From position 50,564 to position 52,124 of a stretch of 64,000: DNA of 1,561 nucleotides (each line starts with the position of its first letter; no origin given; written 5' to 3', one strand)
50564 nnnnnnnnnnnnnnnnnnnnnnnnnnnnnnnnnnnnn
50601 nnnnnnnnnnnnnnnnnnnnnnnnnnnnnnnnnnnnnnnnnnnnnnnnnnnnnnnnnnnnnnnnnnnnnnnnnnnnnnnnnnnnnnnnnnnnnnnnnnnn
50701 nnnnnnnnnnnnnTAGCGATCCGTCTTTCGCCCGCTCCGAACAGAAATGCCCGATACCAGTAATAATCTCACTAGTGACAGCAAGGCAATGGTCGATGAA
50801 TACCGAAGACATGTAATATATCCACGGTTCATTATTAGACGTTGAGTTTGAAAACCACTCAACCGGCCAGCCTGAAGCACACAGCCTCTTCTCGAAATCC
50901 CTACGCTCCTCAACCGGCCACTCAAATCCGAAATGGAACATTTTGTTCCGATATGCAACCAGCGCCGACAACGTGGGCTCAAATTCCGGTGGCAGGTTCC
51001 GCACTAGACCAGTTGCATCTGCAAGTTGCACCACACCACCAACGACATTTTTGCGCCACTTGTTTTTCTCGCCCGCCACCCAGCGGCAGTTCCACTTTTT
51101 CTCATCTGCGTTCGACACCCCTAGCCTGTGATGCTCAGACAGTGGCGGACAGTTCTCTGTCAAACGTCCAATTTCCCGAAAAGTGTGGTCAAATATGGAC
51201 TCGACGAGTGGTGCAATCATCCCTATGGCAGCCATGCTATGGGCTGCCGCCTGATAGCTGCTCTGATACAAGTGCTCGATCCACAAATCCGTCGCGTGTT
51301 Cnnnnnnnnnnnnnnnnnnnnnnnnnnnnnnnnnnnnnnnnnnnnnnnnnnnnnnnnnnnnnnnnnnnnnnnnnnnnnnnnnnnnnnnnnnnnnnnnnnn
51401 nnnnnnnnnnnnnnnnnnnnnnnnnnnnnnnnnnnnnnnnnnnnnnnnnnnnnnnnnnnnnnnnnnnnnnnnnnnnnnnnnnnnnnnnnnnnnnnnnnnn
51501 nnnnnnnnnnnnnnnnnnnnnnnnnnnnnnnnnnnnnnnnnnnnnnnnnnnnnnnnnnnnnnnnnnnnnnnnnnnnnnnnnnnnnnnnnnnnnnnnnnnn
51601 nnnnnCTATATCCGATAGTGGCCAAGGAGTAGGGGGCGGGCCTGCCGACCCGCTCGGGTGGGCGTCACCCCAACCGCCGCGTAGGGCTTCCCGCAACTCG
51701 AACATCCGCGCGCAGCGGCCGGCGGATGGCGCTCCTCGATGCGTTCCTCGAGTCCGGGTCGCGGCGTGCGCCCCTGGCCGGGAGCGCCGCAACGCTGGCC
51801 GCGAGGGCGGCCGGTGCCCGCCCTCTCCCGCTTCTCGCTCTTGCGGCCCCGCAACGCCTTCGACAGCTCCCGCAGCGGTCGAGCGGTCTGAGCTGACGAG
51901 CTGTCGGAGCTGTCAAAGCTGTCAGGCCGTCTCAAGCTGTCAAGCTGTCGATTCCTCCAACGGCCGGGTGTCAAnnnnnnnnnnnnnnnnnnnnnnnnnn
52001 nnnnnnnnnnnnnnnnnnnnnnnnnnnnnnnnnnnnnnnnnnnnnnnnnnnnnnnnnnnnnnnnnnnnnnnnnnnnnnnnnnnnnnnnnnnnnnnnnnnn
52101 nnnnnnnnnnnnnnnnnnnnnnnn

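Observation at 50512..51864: AT-richer islet with a single HEPN (RNxxxH) gene bracketed by 25-bp perfect inverted repeats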

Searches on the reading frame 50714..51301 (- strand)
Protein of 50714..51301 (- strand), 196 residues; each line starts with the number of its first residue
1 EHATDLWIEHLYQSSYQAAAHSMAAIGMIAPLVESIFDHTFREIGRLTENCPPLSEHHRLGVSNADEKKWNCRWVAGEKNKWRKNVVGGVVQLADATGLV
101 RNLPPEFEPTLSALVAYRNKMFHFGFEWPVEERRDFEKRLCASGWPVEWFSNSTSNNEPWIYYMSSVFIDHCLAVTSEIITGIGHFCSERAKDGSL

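Call 71: predict_structure(alignment_id=A4)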
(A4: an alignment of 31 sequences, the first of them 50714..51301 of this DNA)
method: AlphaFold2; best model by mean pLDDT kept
length: 196 residues; sequences in the alignment: 31
mean_pLDDT: 92.5   pTM: 0.85
mean pLDDT of the five models: 92.5, 91.6, 91.4, 91.0, 89.3
residues with pLDDT >= 90: 147; 70-90: 48; 50-70: 1; < 50: 0
segments of 3 or more residues with pLDDT < 50: none
pLDDT, mean of each block of 10 residues (from residue 1): 76 84 93 97 94 91 87 93 97 97 97 96 90 93 94 89 95 98 97 90
secondary structure, 60 per line:
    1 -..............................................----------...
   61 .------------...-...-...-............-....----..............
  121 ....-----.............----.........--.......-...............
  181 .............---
elements in order: H2-47 H58-61 E74-76 E82-84 H86-97 H99-102 H107-124 H130-142 E150-155 E158-164 H166-193

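Call 73: fold_search(model_id=the predicted structure, library=pdb)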
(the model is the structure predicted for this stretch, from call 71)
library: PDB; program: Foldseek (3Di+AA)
matches with E <= 10: 329; with E <= 0.001: 0
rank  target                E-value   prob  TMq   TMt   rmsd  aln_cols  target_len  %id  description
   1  6e6a_A                1.9e-01  0.21  0.22  0.26  20.6       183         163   10  Triclinic crystal form of IncA G144A point mutant (released 2019-07-10)
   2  3eco_A                5.4e-01  0.13  0.18  0.26  20.3       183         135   10  Crystal structure of MepR, a transcription regulator of the Staphylococcus aureus multidrug efflux pump MepA (released 2009-02-10)
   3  7jn0_A                6.4e-01  0.05  0.17  0.17  24.9       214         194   11  Sheep Connexin-46 at 2.5 angstroms resolution, Lipid Class 2 (released 2020-09-09)
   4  6uvr_A                7.6e-01  0.03  0.12  0.14  21.3       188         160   10  Human Connexin-26 (Neutral pH open conformation) (released 2020-04-29)
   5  5fqf_A                9.0e-01  0.09  0.18  0.08  15.7       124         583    9  The details of glycolipid glycan hydrolysis by the structural analysis of a family 123 glycoside hydrolase from Clostr (released 2016-03-30)
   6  5fr0                  9.6e-01  0.08  0.18  0.08  15.5       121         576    8  The details of glycolipid glycan hydrolysis by the structural analysis of a family 123 glycoside hydrolase from Clostrid (released 2016-03-30)
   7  9z8f_A                9.6e-01  0.04  0.17  0.17  22.9       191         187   13  Destabilized open state sheep connexin-46 in DMPC nanodiscs at neutral pH (released 2026-01-28)
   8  5fqe_A                1.0e+00  0.08  0.19  0.08  13.7       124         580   10  The details of glycolipid glycan hydrolysis by the structural analysis of a family 123 glycoside hydrolase from Clostr (released 2016-03-30)
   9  8qwe_A                1.0e+00  0.07  0.23  0.06  18.9       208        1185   10  Ternary complex of ReChb - crRNA - target dsDNA (released 2024-10-02)
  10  3nfi_A                1.1e+00  0.11  0.25  0.23   9.6       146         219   14  Crystal structure of tandem winged helix domain of RNA polymerase I subunit A49 (released 2010-09-08)
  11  5v2c_c                1.1e+00  0.04  0.18  0.10  21.1       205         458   12  RE-REFINEMENT OF CRYSTAL STRUCTURE OF PHOTOSYSTEM II COMPLEX (released 2017-08-30)
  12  9z81_A                1.3e+00  0.04  0.18  0.18  24.7       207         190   13  Stable open state sheep connexin-46 in DMPC nanodiscs at neutral pH (released 2026-01-28)
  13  9z9y_A                1.4e+00  0.04  0.13  0.14  15.5       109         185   17  Gated state sheep connexin-50 in DMPC nanodiscs at low pH (released 2026-01-28)
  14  7jmd_A                1.4e+00  0.03  0.16  0.16  24.5       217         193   11  Sheep Connexin-46 at 2.5 angstroms resolution, Lipid Class 1 (released 2020-09-09)
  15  8qa0_A                1.4e+00  0.02  0.14  0.13  23.8       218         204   10  Cryo-EM structure of Cx26 solubilised in LMNG - hemichannel classification - NConst conformation (released 2024-06-12)
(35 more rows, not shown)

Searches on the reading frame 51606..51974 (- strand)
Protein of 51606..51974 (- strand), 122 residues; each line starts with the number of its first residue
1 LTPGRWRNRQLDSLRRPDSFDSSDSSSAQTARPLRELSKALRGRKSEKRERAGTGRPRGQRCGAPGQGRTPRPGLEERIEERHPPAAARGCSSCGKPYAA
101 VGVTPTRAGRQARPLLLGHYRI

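Call 34: search_protein_families(library=pfam, proteins=[window:51606-51974:-], max_evalue=1)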
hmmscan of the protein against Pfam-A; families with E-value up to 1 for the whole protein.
window:51606-51974:- (122 aa): 1 family
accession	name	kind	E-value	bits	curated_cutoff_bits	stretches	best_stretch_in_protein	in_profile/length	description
PF15333.11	TAF1D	-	0.15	12.2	27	1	16-64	29-82/215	TATA box-binding protein-associated factor 1D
